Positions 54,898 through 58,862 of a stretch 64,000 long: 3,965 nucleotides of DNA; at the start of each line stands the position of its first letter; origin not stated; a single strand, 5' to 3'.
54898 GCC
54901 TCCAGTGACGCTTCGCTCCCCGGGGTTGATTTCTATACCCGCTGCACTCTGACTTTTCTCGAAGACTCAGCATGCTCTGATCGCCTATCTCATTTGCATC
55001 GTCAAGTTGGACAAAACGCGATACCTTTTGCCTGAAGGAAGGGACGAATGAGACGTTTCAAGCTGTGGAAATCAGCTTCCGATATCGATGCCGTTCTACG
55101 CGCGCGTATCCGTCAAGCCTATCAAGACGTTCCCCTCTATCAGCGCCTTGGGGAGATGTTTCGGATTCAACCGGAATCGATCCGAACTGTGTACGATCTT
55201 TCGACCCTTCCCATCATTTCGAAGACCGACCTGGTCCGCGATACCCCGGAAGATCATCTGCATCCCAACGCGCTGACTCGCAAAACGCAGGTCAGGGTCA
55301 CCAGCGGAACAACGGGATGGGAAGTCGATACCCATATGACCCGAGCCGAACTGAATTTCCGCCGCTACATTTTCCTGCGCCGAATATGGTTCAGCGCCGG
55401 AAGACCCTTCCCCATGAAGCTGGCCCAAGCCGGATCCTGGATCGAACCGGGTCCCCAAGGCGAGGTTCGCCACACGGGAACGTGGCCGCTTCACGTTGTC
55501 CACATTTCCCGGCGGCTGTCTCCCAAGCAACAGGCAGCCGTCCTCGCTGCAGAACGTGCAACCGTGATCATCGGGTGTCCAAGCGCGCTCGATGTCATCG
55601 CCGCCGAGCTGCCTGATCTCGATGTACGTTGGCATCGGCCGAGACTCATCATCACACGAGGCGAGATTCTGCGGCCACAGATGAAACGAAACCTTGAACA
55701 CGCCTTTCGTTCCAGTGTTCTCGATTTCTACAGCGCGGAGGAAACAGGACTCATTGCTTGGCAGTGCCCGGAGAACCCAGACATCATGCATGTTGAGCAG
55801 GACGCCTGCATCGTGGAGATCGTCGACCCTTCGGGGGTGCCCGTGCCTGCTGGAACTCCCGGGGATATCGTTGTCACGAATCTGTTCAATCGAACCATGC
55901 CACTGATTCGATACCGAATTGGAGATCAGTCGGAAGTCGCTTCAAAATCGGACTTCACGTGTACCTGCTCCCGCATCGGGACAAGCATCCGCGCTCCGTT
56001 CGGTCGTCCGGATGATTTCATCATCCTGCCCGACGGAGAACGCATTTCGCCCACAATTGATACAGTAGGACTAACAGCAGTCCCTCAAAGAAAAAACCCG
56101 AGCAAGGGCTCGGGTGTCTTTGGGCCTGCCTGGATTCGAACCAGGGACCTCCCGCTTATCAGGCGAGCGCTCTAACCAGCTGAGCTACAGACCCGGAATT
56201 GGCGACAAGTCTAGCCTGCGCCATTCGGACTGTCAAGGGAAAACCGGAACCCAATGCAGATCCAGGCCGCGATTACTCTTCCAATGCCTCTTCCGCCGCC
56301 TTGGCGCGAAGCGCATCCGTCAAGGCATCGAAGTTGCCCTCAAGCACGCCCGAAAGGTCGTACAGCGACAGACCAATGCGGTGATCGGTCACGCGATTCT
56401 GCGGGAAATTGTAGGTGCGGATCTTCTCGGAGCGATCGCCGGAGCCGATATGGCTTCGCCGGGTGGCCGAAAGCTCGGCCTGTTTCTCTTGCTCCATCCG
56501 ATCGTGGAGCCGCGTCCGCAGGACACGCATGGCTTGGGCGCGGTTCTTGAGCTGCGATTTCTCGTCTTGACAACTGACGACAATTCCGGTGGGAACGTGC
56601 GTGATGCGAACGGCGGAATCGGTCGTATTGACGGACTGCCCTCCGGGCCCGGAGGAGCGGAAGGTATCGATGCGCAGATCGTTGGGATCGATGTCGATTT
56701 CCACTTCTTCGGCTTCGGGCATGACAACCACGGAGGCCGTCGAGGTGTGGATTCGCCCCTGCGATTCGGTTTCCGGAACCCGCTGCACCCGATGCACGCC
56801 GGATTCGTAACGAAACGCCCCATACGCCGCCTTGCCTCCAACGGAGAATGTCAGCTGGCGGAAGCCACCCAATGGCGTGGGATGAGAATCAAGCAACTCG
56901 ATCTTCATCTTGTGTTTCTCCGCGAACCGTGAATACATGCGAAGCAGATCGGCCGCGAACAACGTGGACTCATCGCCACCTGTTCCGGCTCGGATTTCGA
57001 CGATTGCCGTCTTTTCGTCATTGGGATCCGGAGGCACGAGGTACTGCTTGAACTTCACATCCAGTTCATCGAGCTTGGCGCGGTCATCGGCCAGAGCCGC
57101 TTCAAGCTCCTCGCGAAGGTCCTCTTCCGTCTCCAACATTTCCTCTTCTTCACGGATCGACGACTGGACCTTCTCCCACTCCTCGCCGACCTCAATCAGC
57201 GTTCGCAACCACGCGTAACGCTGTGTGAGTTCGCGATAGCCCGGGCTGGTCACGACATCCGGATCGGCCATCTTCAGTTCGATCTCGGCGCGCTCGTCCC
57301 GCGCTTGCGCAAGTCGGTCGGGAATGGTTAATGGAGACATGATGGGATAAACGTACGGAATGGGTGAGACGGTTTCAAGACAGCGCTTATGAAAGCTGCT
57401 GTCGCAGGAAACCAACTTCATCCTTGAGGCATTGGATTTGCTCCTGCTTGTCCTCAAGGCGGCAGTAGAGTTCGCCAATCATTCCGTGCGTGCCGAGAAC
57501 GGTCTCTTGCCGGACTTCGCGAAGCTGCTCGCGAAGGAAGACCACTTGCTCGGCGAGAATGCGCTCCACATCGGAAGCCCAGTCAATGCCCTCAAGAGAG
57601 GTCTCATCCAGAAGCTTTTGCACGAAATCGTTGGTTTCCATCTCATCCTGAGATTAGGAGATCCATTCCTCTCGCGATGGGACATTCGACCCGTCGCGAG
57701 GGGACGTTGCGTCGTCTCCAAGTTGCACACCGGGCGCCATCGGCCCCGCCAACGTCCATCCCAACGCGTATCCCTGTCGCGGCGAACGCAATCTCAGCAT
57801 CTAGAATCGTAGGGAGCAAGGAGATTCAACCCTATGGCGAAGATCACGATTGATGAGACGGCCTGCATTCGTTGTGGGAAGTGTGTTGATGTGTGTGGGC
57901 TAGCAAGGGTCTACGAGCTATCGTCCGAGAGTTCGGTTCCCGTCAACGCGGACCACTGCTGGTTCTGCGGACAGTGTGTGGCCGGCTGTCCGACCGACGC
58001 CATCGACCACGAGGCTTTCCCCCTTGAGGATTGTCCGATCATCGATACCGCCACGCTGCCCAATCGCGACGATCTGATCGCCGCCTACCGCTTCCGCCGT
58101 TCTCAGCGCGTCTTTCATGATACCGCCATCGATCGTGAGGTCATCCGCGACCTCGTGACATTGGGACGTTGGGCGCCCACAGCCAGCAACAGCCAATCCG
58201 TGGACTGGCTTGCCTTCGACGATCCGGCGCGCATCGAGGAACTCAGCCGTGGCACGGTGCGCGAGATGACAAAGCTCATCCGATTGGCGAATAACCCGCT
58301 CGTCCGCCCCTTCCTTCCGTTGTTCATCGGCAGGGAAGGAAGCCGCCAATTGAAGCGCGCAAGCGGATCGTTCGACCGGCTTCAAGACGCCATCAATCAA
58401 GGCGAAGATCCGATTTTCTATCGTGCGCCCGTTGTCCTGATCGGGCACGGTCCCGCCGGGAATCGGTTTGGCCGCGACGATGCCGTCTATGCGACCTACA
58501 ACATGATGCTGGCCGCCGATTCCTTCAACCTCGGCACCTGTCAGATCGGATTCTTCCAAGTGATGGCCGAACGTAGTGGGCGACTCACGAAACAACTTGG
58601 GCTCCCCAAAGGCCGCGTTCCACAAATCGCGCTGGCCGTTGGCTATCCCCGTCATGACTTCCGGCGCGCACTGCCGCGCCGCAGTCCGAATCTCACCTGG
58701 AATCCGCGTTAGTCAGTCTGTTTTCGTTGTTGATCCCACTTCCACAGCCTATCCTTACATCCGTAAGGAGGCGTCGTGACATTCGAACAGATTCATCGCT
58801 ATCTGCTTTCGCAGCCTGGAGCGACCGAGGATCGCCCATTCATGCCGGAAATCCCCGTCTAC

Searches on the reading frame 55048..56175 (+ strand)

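Call 49: search_protein_families(library=pfam, proteins=[window:55048-56175:+], max_evalue=0.001)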
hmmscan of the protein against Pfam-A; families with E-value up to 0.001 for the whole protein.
window:55048-56175:+ (375 aa): 1 family
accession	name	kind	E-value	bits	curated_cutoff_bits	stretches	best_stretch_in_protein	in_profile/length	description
PF00501.34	AMP-binding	-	7.3e-09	35.3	29.9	1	151-277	237-375/384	AMP-binding enzyme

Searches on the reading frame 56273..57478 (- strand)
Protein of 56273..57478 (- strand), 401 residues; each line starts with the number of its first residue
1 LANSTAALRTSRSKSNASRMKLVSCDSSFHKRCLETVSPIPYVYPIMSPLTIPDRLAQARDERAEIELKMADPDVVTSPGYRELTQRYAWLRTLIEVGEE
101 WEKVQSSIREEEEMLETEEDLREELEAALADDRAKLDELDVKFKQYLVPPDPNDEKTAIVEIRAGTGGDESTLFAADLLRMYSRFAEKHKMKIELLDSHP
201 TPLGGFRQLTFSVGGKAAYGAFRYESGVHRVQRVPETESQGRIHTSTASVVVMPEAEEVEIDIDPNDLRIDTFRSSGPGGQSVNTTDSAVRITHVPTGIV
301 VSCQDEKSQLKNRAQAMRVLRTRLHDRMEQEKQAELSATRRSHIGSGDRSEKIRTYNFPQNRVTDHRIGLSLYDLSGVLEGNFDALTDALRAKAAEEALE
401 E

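Call 49: search_protein_families(library=pfam, proteins=[window:56273-57478:-], max_evalue=0.001)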
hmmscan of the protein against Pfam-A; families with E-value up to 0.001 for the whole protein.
window:56273-57478:- (401 aa): 2 families
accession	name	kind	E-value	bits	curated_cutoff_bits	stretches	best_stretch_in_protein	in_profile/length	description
PF03462.23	PCRF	-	1.4e-62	211.4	24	1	61-250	3-194/194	PCRF domain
PF00472.26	RF-1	-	1.8e-45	154.1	35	1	257-367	1-116/116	RF-1 domain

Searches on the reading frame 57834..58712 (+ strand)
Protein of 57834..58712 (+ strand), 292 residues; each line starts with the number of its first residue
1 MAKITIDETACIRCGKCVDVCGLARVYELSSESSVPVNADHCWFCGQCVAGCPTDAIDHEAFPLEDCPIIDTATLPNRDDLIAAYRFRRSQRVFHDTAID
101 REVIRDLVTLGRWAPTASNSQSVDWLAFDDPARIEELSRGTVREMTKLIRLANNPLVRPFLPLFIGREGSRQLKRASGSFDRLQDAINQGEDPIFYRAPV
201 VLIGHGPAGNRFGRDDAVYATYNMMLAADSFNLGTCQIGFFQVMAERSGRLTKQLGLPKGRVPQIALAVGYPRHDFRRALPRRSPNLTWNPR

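Call 49: search_protein_families(library=pfam, proteins=[window:57834-58712:+], max_evalue=0.001)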
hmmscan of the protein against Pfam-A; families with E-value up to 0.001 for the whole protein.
window:57834-58712:+ (292 aa): 11 families
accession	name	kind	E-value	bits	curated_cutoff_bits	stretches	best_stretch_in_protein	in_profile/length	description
PF00881.29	Nitroreductase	-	3.2e-24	86.4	23.5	1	86-271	2-167/167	Nitroreductase family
PF00037.32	Fer4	-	2.7e-11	43.2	21.1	2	35-58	1-24/24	4Fe-4S binding domain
PF13237.11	Fer4_10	-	3e-09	37.1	25.5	1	3-53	1-53/53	4Fe-4S dicluster domain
PF14697.11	Fer4_21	-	3e-08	34.1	35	1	5-57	2-57/59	4Fe-4S dicluster domain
PF12838.12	Fer4_7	-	4.7e-08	33.8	27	1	11-56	2-52/52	4Fe-4S dicluster domain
PF13484.11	Fer4_16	-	3.7e-07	31.2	30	1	41-83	1-43/66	4Fe-4S double cluster binding domain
PF13187.11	Fer4_9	-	5.8e-07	29.9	27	1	10-57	1-52/52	4Fe-4S dicluster domain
PF12837.12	Fer4_6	-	1.4e-06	28.4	25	1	3-21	1-19/24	4Fe-4S binding domain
PF25160.1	LdpA_Fe-S-bd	-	2.5e-05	24.4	27.6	1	36-60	22-46/49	LdpA Fe-S cluster-binding domain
PF12800.12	Fer4_4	-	0.00011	22.6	24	0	10-21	3-14/17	4Fe-4S binding domain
PF12797.12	Fer4_2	-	0.00024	21.3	24.5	0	3-21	2-20/22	4Fe-4S binding domain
